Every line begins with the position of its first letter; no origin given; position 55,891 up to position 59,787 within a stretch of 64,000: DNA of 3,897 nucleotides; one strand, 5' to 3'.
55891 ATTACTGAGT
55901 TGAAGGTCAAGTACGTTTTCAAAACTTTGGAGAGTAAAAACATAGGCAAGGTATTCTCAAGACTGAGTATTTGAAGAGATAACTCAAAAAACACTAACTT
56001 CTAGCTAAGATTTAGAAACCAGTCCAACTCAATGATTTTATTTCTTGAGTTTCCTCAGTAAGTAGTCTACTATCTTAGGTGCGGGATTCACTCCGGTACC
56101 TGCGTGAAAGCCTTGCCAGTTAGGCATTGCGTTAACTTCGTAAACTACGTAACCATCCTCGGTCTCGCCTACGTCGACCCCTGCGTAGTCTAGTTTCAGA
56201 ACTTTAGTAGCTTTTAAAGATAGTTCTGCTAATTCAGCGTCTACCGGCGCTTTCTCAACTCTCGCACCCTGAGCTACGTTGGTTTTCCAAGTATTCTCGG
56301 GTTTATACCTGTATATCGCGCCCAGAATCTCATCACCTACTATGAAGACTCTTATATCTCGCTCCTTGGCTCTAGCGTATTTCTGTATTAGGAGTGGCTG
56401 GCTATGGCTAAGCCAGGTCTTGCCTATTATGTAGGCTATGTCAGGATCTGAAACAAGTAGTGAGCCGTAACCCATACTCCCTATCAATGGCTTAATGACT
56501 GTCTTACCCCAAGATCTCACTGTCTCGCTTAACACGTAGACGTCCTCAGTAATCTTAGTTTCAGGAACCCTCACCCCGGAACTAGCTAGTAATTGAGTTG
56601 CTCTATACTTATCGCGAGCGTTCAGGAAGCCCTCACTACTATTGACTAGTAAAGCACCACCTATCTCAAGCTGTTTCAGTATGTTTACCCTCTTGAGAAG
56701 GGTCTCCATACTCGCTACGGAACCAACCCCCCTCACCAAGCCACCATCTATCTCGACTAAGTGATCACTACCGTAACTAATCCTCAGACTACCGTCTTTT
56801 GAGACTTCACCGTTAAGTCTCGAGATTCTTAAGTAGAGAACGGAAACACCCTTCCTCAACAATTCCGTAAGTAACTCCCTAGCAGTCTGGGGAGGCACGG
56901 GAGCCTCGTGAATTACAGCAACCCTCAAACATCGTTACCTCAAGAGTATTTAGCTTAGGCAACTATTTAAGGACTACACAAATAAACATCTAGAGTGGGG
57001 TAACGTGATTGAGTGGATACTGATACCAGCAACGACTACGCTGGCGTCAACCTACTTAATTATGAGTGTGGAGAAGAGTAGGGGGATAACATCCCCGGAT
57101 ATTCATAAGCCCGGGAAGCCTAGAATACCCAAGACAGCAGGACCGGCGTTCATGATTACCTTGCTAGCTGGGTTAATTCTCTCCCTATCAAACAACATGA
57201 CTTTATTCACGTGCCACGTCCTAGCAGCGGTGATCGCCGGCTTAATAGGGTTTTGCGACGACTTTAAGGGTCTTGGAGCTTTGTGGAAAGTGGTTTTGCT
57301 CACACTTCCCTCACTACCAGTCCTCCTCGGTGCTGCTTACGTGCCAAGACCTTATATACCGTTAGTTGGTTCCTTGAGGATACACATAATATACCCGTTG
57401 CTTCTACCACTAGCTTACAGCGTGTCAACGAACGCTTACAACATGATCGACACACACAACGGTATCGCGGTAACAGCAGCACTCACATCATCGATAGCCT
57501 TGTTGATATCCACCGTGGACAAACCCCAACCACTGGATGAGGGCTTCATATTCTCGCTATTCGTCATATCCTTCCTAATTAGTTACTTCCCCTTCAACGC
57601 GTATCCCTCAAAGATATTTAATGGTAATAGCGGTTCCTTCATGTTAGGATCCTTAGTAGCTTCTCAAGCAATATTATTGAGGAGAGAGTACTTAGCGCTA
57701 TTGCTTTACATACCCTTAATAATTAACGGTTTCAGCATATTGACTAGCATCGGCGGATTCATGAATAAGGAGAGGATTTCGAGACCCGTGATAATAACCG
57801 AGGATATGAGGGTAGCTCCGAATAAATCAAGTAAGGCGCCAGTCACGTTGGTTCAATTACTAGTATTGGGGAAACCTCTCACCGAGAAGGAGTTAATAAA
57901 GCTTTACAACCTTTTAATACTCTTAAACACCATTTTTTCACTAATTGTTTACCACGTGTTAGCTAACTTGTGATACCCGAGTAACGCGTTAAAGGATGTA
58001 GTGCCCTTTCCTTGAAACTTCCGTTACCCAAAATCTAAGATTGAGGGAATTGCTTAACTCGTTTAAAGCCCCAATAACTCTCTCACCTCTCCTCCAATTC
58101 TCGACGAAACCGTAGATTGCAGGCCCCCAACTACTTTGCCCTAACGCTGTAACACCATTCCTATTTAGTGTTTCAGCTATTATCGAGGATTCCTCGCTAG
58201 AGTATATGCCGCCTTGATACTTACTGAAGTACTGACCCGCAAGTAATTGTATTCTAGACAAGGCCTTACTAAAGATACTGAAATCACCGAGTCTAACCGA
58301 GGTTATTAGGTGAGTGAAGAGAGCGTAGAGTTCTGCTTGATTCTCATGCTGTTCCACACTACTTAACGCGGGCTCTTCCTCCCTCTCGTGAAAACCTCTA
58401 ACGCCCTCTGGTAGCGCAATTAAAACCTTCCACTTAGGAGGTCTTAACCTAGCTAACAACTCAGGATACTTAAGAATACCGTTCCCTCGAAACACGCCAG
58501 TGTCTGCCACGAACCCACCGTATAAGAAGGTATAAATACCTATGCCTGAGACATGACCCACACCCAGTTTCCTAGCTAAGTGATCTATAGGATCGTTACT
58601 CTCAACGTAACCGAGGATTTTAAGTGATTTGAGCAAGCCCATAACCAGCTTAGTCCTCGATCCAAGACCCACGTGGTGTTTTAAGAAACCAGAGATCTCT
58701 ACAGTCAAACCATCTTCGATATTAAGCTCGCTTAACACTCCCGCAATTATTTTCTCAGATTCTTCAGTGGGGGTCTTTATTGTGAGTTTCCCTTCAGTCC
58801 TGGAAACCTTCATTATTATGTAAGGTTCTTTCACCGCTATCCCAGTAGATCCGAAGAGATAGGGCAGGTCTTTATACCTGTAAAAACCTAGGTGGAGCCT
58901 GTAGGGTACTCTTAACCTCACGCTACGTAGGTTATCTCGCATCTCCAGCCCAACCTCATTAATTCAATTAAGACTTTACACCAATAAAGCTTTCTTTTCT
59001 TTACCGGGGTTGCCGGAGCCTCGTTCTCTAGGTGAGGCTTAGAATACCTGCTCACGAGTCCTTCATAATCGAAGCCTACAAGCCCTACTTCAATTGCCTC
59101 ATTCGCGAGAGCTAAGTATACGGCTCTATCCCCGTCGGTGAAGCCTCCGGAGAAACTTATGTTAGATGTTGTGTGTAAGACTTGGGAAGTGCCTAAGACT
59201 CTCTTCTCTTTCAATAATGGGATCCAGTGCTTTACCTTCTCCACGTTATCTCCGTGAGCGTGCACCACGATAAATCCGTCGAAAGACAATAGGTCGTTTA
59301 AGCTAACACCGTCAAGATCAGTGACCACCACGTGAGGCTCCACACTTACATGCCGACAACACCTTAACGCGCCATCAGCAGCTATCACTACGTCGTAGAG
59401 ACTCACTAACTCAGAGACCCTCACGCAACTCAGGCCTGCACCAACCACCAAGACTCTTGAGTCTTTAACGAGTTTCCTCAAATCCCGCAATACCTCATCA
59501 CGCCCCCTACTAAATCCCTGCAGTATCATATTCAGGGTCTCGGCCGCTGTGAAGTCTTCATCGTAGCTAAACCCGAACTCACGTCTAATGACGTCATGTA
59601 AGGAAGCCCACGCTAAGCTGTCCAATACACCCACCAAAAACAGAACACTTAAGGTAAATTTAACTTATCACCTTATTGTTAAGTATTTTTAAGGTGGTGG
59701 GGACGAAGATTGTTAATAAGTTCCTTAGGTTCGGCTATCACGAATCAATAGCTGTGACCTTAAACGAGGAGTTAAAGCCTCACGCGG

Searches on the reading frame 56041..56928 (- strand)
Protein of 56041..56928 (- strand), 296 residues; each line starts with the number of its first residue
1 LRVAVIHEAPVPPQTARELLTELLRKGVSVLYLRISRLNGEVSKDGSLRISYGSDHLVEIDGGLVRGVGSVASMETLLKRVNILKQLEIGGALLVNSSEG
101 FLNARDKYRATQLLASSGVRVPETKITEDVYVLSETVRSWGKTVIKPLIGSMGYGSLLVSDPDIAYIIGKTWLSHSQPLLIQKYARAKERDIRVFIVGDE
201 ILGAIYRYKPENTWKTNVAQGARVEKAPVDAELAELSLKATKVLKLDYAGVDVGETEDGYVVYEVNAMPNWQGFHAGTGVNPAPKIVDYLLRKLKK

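Call 81: search_protein_families(library=pfam, proteins=[window:56041-56928:-], max_evalue=0.001)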
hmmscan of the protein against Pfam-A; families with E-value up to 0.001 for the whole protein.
window:56041-56928:- (296 aa): 5 families
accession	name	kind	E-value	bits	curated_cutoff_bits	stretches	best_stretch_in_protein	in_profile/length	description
PF08443.16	RimK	-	1.2e-33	116.7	21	1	104-290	1-188/188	RimK-like ATP-grasp domain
PF02955.21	GSH-S_ATP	-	1.7e-13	50.8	23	1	121-253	12-151/175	Prokaryotic glutathione synthetase, ATP-grasp domain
PF14397.11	ATPgrasp_ST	-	2.2e-07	30.8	31.4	0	94-161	9-81/278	Sugar-transfer associated ATP-grasp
PF02655.19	ATP-grasp_3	-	2e-05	25.2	23.2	1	104-267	1-155/160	ATP-grasp domain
PF14243.11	R2K_3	-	0.00061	20.4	26.3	0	176-267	74-150/169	ATP-grasp domain, R2K clade family 3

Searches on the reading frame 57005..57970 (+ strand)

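Call 81: search_protein_families(library=pfam, proteins=[window:57005-57970:+], max_evalue=0.001)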
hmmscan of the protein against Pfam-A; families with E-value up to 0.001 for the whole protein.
window:57005-57970:+ (322 aa): 1 family
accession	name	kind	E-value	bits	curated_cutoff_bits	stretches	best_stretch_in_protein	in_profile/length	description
PF00953.26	Glycos_transf_4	-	8e-28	97.9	27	1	70-225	3-159/160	Glycosyl transferase family 4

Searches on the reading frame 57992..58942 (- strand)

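Call 81: search_protein_families(library=pfam, proteins=[window:57992-58942:-], max_evalue=0.001)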
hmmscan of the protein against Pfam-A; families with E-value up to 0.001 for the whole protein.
window:57992-58942:- (317 aa): 1 family
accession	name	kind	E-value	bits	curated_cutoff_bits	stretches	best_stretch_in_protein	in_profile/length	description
PF08544.19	GHMP_kinases_C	-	2e-05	25.3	21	1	215-295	4-81/85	GHMP kinases C terminal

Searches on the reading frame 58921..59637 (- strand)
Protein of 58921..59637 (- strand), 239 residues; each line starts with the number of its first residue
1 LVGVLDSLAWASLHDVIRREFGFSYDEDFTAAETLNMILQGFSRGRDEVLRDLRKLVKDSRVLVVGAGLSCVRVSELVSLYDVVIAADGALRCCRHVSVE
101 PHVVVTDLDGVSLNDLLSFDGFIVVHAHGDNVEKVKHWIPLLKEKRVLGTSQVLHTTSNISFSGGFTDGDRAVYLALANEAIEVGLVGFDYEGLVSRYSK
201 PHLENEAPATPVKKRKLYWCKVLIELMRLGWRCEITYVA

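Call 81: search_protein_families(library=pfam, proteins=[window:58921-59637:-], max_evalue=0.001)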
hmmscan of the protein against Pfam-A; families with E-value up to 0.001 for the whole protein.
window:58921-59637:- (239 aa): 1 family
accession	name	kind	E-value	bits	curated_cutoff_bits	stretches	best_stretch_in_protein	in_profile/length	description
PF01973.23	MptE-like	-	6.8e-15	55.7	34.6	1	50-191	15-166/171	6-hydroxymethylpterin diphosphokinase MptE-like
